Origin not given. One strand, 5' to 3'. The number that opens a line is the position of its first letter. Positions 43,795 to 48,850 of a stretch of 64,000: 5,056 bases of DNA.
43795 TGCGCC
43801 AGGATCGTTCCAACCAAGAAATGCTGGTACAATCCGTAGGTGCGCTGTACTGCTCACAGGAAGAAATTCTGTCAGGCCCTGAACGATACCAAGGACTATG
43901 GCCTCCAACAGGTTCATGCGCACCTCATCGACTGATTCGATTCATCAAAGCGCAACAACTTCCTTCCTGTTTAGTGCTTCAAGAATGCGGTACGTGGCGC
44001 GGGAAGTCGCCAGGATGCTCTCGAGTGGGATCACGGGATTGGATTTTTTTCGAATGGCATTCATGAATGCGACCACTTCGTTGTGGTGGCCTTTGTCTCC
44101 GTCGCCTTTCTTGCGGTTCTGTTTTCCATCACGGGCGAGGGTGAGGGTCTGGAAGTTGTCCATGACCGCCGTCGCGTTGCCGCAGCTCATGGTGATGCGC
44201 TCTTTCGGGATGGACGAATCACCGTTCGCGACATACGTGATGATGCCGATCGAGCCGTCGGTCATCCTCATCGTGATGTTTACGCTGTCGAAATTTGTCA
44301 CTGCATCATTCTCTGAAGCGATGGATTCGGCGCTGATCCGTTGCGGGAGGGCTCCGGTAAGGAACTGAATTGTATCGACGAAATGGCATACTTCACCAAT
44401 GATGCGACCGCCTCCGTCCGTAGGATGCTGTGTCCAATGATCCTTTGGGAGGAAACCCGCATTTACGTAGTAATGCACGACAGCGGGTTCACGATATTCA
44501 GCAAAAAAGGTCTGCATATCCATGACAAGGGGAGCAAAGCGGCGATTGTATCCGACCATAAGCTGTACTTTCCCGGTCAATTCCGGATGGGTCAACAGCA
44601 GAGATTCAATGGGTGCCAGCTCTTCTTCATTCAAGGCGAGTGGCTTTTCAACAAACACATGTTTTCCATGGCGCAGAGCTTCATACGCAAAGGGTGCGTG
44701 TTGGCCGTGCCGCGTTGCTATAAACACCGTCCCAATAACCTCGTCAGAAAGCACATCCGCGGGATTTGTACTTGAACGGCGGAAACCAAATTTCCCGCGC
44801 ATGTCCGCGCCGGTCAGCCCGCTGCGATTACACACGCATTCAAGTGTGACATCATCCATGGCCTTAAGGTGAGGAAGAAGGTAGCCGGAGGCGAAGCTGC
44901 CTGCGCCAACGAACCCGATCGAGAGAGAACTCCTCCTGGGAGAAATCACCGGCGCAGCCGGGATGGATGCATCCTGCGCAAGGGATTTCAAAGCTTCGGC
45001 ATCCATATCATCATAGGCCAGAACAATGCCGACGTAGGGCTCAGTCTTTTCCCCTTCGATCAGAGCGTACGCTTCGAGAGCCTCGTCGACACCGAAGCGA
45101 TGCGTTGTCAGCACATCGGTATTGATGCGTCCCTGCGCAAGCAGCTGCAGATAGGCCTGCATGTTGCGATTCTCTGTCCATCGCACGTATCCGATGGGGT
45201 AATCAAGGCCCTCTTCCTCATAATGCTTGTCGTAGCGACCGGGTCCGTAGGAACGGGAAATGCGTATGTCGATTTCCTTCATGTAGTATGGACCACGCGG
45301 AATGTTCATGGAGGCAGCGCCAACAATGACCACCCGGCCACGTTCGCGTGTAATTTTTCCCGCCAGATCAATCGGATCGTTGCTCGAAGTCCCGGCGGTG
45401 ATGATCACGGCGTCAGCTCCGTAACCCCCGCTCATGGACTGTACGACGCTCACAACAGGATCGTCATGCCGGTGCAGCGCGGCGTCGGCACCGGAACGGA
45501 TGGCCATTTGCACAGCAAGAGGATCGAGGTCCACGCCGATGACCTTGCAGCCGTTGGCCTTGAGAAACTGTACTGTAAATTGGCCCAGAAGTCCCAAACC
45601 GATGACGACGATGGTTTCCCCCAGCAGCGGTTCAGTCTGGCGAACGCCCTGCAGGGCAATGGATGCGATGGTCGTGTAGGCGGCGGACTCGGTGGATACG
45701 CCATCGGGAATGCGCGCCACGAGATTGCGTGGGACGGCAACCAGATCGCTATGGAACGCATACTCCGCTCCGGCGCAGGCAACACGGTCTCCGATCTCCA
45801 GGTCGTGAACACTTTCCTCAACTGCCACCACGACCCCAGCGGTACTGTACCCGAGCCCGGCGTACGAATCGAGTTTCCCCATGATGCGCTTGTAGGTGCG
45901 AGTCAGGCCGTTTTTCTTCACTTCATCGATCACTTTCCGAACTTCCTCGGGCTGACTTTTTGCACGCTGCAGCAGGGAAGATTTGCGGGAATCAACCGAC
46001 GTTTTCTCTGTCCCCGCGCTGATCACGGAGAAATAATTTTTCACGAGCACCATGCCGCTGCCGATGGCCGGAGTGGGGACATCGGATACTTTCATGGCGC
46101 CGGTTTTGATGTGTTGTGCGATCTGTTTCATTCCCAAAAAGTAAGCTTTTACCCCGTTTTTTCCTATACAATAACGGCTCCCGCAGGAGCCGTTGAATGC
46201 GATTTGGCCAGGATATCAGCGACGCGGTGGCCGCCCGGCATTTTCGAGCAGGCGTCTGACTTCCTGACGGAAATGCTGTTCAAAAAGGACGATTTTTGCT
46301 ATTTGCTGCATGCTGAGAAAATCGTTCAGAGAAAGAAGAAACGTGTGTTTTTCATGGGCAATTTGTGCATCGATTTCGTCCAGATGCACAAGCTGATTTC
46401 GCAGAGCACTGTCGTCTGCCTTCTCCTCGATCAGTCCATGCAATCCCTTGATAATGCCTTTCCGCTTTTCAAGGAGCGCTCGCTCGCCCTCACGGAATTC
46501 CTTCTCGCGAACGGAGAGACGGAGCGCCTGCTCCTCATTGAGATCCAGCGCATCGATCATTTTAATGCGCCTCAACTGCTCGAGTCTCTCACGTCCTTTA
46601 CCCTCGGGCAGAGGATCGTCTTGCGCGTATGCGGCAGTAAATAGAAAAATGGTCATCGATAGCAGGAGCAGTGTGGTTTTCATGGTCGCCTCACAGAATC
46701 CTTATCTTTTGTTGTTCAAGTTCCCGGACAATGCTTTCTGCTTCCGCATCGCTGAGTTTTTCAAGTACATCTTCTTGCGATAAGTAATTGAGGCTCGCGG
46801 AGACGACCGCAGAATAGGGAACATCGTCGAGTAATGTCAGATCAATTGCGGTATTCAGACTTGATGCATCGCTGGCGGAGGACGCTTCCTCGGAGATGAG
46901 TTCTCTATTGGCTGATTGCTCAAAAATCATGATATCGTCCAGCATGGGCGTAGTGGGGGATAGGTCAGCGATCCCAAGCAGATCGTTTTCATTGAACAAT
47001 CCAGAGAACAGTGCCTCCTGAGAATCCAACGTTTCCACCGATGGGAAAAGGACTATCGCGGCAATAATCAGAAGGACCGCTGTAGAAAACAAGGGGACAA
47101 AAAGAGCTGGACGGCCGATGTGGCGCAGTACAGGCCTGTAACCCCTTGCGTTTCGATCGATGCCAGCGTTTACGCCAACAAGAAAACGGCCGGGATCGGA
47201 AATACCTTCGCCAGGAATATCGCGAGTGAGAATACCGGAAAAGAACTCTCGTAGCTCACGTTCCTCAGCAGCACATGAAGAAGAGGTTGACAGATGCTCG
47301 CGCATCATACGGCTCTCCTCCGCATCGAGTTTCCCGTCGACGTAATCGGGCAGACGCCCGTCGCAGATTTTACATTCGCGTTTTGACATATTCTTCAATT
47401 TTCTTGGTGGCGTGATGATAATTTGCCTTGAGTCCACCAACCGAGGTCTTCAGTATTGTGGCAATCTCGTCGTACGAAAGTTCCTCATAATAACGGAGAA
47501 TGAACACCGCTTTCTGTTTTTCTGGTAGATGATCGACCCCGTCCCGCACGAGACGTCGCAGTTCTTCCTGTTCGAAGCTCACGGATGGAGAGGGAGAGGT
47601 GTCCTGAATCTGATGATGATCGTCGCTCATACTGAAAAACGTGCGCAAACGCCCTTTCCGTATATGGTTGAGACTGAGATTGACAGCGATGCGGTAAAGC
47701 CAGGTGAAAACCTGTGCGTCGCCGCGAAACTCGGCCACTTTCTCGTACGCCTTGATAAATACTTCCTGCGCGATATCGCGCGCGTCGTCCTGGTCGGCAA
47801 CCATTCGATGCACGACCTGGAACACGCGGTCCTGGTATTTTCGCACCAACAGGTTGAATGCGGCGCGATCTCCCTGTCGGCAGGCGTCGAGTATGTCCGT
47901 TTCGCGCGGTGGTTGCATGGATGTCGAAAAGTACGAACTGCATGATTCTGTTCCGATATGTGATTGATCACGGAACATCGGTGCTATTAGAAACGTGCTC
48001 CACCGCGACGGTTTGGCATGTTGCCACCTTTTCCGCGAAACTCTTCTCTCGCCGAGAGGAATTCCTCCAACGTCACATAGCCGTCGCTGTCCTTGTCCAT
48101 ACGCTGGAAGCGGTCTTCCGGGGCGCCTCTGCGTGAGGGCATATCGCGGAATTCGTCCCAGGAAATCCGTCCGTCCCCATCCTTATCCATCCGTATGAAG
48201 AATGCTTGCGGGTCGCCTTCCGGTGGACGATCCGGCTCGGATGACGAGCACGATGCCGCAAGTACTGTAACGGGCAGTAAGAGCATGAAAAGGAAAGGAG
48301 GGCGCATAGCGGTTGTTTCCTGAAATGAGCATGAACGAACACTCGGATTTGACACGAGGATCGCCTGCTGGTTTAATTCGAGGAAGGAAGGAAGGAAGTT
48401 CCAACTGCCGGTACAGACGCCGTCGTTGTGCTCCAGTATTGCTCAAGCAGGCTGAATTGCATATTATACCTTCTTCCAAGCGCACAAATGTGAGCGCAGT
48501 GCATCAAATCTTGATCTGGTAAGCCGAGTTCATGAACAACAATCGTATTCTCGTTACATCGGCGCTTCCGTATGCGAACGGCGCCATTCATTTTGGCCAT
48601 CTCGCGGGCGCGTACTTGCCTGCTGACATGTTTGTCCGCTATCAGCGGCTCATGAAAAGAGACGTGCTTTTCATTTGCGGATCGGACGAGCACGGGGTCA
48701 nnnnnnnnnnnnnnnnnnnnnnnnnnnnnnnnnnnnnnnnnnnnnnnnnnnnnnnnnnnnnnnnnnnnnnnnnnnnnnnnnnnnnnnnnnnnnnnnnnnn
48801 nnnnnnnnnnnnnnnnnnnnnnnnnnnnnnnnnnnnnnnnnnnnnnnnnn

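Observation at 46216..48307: EF-hand calcium-binding lipoprotein heading an ECF σ / zinc-finger anti-σ / Spy-like periplasmic protein module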

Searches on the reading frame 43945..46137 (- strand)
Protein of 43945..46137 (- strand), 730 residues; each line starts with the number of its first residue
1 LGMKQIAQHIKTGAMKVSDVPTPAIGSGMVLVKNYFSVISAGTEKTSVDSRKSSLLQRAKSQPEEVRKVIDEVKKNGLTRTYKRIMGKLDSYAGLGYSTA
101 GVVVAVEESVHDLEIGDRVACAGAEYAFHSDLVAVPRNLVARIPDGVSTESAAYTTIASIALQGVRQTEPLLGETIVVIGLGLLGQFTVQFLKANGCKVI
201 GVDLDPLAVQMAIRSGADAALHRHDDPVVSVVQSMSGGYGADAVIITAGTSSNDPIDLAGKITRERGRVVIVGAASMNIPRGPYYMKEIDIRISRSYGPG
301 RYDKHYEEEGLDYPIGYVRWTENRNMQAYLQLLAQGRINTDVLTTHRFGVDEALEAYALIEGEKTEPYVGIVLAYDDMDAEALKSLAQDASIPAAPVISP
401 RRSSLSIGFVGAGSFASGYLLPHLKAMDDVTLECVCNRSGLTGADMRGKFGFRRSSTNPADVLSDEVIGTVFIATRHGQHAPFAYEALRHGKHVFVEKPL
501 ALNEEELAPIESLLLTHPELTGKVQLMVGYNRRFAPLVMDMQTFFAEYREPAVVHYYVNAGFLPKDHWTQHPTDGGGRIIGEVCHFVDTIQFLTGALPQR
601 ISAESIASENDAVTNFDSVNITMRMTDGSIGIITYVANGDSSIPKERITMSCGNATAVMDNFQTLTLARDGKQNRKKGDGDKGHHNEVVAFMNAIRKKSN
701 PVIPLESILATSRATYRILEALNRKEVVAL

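Call 3: search_protein_families(library=pfam, proteins=[window:43945-46137:-], max_evalue=0.1)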
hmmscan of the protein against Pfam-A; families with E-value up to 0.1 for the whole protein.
window:43945-46137:- (730 aa): 11 families
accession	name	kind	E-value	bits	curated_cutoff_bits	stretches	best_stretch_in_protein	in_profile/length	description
PF00107.32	ADH_zinc_N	-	4e-18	66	31.8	1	184-303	2-121/129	Zinc-binding dehydrogenase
PF01408.29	GFO_IDH_MocA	-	1.4e-17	64.9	24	1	406-507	2-102/120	Oxidoreductase family, NAD-binding Rossmann fold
PF22725.1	GFO_IDH_MocA_C3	-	1.1e-07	32.3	27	1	560-635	25-102/124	GFO/IDH/MocA C-terminal domain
PF08240.17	ADH_N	-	9e-05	23.1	23.5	1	93-123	34-68/104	Alcohol dehydrogenase GroES-like domain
PF03721.20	UDPG_MGDP_dh_N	-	0.0026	17.8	27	1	175-211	2-38/187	UDP-glucose/GDP-mannose dehydrogenase family, NAD binding domain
PF02826.25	2-Hacid_dh_C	-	0.0034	17.2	25.1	1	168-210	31-73/178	D-isomer specific 2-hydroxyacid dehydrogenase, NAD binding domain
PF02254.24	TrkA_N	-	0.0054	17.5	23.8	1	176-249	1-71/116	TrkA-N domain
PF00670.27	AdoHcyase_NAD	-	0.0058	17.2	27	1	165-217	14-67/162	S-adenosyl-L-homocysteine hydrolase, NAD binding domain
PF02894.22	GFO_IDH_MocA_C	-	0.015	15.5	22.9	1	560-646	21-113/218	Oxidoreductase family, C-terminal alpha/beta domain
PF03446.21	NAD_binding_2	-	0.033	14.6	21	0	176-220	2-46/161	NAD binding domain of 6-phosphogluconate dehydrogenase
PF02475.24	TRM5-TYW2_MTfase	-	0.086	13.2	28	0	173-269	37-133/164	TRM5/TYW2 methyltransferase domain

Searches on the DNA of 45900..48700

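Call 89: search_rna_families(source=window, start=45900, end=48700, threshold=evalue, max_evalue=1)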
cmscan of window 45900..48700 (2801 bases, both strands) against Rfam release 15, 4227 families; matches with E-value up to 1: 0.
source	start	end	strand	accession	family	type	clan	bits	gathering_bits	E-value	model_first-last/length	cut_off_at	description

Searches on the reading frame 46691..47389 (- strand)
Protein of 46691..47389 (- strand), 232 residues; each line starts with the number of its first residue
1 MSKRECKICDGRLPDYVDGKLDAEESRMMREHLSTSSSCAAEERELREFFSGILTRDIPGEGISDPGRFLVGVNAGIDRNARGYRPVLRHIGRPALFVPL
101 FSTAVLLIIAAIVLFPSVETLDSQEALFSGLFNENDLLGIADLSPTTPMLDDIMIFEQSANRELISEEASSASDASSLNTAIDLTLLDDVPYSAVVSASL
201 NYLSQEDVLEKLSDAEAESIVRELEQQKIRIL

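Call 3: search_protein_families(library=pfam, proteins=[window:46691-47389:-], max_evalue=0.1)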
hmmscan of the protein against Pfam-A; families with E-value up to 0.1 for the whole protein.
window:46691-47389:- (232 aa): 1 family
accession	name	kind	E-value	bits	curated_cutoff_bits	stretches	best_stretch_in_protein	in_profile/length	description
PF13490.11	zf-HC2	-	5.5e-09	36.4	22.2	1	6-40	1-35/35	Putative zinc-finger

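Call 7: search_protein_families(library=ncbifam, proteins=[window:46691-47389:-], max_evalue=1)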
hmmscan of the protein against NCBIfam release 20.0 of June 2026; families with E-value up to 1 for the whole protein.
window:46691-47389:- (232 aa): 2 families
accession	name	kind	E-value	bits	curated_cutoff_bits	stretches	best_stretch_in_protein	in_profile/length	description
NF052375.1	antisigma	equivalog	4.2e-06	26.9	100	1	13-113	2-101/217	anti-sigma factor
TIGR03988.1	antisig_RsrA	equivalog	0.04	14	62.5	1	12-42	8-38/77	mycothiol system anti-sigma-R factor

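Call 105: search_solved_structures(query=window:46691-47389:-, max_evalue=1)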
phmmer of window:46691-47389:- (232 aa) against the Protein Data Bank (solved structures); distinct sequences matched with E-value up to 1: 0.

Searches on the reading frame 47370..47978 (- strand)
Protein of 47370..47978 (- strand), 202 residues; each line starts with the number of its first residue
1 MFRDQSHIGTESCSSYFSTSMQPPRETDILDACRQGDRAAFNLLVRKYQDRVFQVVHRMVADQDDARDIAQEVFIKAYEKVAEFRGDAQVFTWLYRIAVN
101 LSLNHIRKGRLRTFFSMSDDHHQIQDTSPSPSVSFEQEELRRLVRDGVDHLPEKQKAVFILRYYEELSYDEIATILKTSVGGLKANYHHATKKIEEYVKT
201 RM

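Call 3: search_protein_families(library=pfam, proteins=[window:47370-47978:-], max_evalue=0.1)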
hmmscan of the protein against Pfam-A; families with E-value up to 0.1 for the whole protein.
window:47370-47978:- (202 aa): 5 families
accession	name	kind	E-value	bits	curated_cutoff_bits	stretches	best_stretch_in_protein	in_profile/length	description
PF04542.20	Sigma70_r2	-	7.3e-17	61.4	24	1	44-110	1-69/71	Sigma-70 region 2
PF08281.18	Sigma70_r4_2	-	4.8e-14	52.2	25.7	1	143-194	3-54/54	Sigma-70, region 4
PF04545.22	Sigma70_r4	-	8.2e-09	35.3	24.1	1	149-193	3-47/50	Sigma-70, region 4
PF07638.17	Sigma70_ECF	-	5.2e-06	26.9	21.1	1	27-196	5-181/185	ECF sigma factor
PF06150.17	ChaB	-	0.085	13.9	27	0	70-84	13-28/60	ChaB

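Call 7: search_protein_families(library=ncbifam, proteins=[window:47370-47978:-], max_evalue=1)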
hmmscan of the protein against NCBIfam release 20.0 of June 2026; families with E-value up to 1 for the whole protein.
window:47370-47978:- (202 aa): 112 families (the best 25 are shown)
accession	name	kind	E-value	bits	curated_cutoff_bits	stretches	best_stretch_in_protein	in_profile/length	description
TIGR02939.1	RpoE_Sigma70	equivalog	1.9e-39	135.7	236.15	1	28-199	9-187/190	RNA polymerase sigma factor RpoE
NF008888.0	PRK11922.1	equivalog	1e-38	133.2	204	1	20-200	11-198/231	RNA polymerase sigma factor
NF007223.0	PRK09641.1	equivalog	1.6e-36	125.9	209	1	30-192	9-178/187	RNA polymerase sigma factor SigW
NF004113.0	PRK05602.1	equivalog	3.3e-36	124.9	208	1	20-197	26-200/211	RNA polymerase sigma factor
NF009166.1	PRK12513.1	equivalog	1.6e-32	112.8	206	1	25-197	8-185/193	RNA polymerase sigma factor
NF007225.0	PRK09643.1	equivalog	4.2e-32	111.5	190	1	21-198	9-182/204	RNA polymerase sigma factor SigM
TIGR02948.1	SigW_bacill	equivalog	4.7e-32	111.5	243.1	1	31-192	10-178/187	RNA polymerase sigma factor SigW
TIGR02937.1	sigma70-ECF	superfamily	5.6e-32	110.6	42.9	1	40-197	2-164/165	sigma-70 family RNA polymerase sigma factor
TIGR02985.1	Sig70_bacteroi1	subfamily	3.5e-31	108.6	126.4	1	40-196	2-160/162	RNA polymerase sigma-70 factor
NF009171.0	PRK12518.1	equivalog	3.6e-30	105.2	208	1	26-200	14-186/191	RNA polymerase sigma factor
NF058625.1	sigma_PG0214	equivalog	2.2e-29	102.3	130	1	39-200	4-163/170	GFO_1088 family ECF-type sigma factor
NF007216.0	PRK09638.1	equivalog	3e-29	102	194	1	25-196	4-172/180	RNA polymerase sigma factor SigY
NF006930.0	PRK09415.1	subfamily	4e-29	101.7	198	1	40-198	17-175/179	RNA polymerase factor sigma C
TIGR02950.1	SigM_subfam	subfamily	1.9e-28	99.3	147.95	1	44-197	5-157/159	RNA polymerase sigma factor, SigM family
NF009168.0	PRK12515.1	subfamily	1.7e-27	96.2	236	1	26-200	9-181/189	RNA polymerase sigma factor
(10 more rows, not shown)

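Call 11: find_related_loci(query=window:47370-47918:-, collection=genome_contigs, flank=6000)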
Query window:47370-47918:- (182 aa) in genome_contigs; peptide patterns used: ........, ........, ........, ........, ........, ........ (x = any residue, [..] = any of these).
270 stretches matched a pattern; 28 encode a relative of the query (tblastn E <= 1e-3); 28 distinct loci.
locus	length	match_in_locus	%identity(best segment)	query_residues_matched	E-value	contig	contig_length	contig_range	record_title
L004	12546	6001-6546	76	1-182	8e-95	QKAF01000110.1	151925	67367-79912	MAG: Bacteroidetes bacterium isolate SZUA-365 scaffold_119, whole genome shotgun sequence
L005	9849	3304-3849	70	1-182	7e-89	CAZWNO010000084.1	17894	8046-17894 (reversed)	MAG TPA_asm: uncultured Chromatiales bacterium isolate SRP192927_co6_91 genome assembly, contig: NODE_7048_length_17894_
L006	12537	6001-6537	53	1-179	3e-59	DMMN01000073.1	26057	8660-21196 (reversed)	MAG TPA_asm: Bacteroidetes bacterium isolate UBA10030 contig_29925, whole genome shotgun sequence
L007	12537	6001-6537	53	1-179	7e-59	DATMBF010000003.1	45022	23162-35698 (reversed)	MAG TPA_asm: Bacteroidota bacterium isolate SMAG_U13346 k141_397679, whole genome shotgun sequence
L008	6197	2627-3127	52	8-174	5e-57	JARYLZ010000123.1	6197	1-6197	MAG: Bacteroidota bacterium isolate A05DMB-I-19 NODE_123_length_6197_cov_4.793301, whole genome shotgun sequence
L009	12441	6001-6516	52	8-179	2e-56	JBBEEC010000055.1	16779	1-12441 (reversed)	MAG: Bacteroidota bacterium isolate LejiaF_53_86 Lejia_F_4934_length_16779_cov_51, whole genome shotgun sequence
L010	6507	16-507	47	15-179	1e-44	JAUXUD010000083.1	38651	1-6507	MAG: Bacteroidota bacterium isolate C13_metabat.bin.6 C13_k141_336623, whole genome shotgun sequence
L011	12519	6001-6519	44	9-180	7e-44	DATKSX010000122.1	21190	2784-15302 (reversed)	MAG TPA_asm: Chitinophagaceae bacterium isolate SMAG_U14066 k141_668387, whole genome shotgun sequence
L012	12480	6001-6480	45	20-180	9e-44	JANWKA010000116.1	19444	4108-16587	MAG: Chitinophagaceae bacterium isolate CRAIB_MAG81 c_000000053448, whole genome shotgun sequence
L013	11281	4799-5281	44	18-179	4e-42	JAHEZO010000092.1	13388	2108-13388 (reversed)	MAG: Flavobacteriales bacterium isolate nzgw153 NODE_6683_length_13389_cov_2.517260, whole genome shotgun sequence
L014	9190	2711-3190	41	20-180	6e-40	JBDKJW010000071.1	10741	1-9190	MAG: Bacteroidota bacterium isolate guil_2019_sw_WHONDRS-S19S_0049_F_bin.6 scaffold_271, whole genome shotgun sequence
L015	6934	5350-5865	38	9-179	2e-39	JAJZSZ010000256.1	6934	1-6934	MAG: Bacteroidetes bacterium isolate SKS3.bin61 NODE_18605_length_6934_cov_3.393272, whole genome shotgun sequence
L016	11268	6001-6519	37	9-180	4e-38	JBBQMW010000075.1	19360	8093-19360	MAG: Bacteroidales bacterium isolate Co_metawrap_362 Cmw_362_k141_12597188_length_19360_cov_37.5690, whole genome shotgu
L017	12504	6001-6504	36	9-179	3e-34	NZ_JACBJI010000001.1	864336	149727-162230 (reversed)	Flavobacterium agri strain MAH-1 Scaffold1, whole genome shotgun sequence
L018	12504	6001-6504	36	9-179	2e-34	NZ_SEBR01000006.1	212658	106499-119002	MAG: Flavobacterium sp. isolate PMG_227 scaffold_110, whole genome shotgun sequence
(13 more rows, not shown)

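Call 74: search_protein_families(library=pfam, proteins=[L008:3144-3794:+], max_evalue=1)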
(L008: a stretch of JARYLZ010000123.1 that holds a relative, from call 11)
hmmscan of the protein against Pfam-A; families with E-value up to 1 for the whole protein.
L008:3144-3794:+ (216 aa): 1 family
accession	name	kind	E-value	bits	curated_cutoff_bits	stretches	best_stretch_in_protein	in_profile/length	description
PF13490.11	zf-HC2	-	2.5e-09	37.5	22.2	1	3-37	1-35/35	Putative zinc-finger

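Call 106: search_solved_structures(query=window:47370-47918:-, max_evalue=1e-10)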
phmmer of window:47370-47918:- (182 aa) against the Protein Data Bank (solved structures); distinct sequences matched with E-value up to 1e-10: 13.
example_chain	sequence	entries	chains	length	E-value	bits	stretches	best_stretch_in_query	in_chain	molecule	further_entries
6in7_B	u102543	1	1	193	4e-32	114.7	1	6-176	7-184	RNA polymerase sigma-H factor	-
8z6g_B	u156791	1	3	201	4.5e-32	114.5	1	6-176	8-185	RNA polymerase sigma factor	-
1or7_A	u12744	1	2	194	6e-27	97.8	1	9-178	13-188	RNA polymerase sigma-E factor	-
6jbq_F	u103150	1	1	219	8.9e-27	97.3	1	9-178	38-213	ECF RNA polymerase sigma-E factor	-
5wuq_A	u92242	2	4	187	4.4e-24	88.5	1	13-175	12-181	ECF RNA polymerase sigma factor SigW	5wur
2mao_A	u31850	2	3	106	5.8e-20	75.1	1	9-102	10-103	RNA polymerase sigma factor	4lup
9m9d_F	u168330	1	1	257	1.4e-19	73.9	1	10-178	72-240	ECF RNA polymerase sigma factor SigE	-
9m98_F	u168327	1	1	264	1.4e-19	73.8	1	10-178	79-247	ECF RNA polymerase sigma factor SigE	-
9m9e_F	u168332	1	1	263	1.4e-19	73.8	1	10-178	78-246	ECF RNA polymerase sigma factor SigE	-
2map_A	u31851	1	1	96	4.1e-19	72.3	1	9-90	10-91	RNA polymerase sigma factor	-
5or5_A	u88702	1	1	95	2.7e-15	59.9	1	9-89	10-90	ECF RNA polymerase sigma-E factor,ECF RNA polymerase sigma factor SigW,ECF RNA polymerase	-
6jcy_F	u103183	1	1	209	2.3e-14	56.9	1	29-174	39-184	ECF RNA polymerase sigma factor SigH,ECF RNA polymerase sigma factor SigE,ECF RNA polymera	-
7qh5_A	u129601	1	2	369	1.4e-12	51.1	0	11-86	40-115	RNA polymerase sigma factor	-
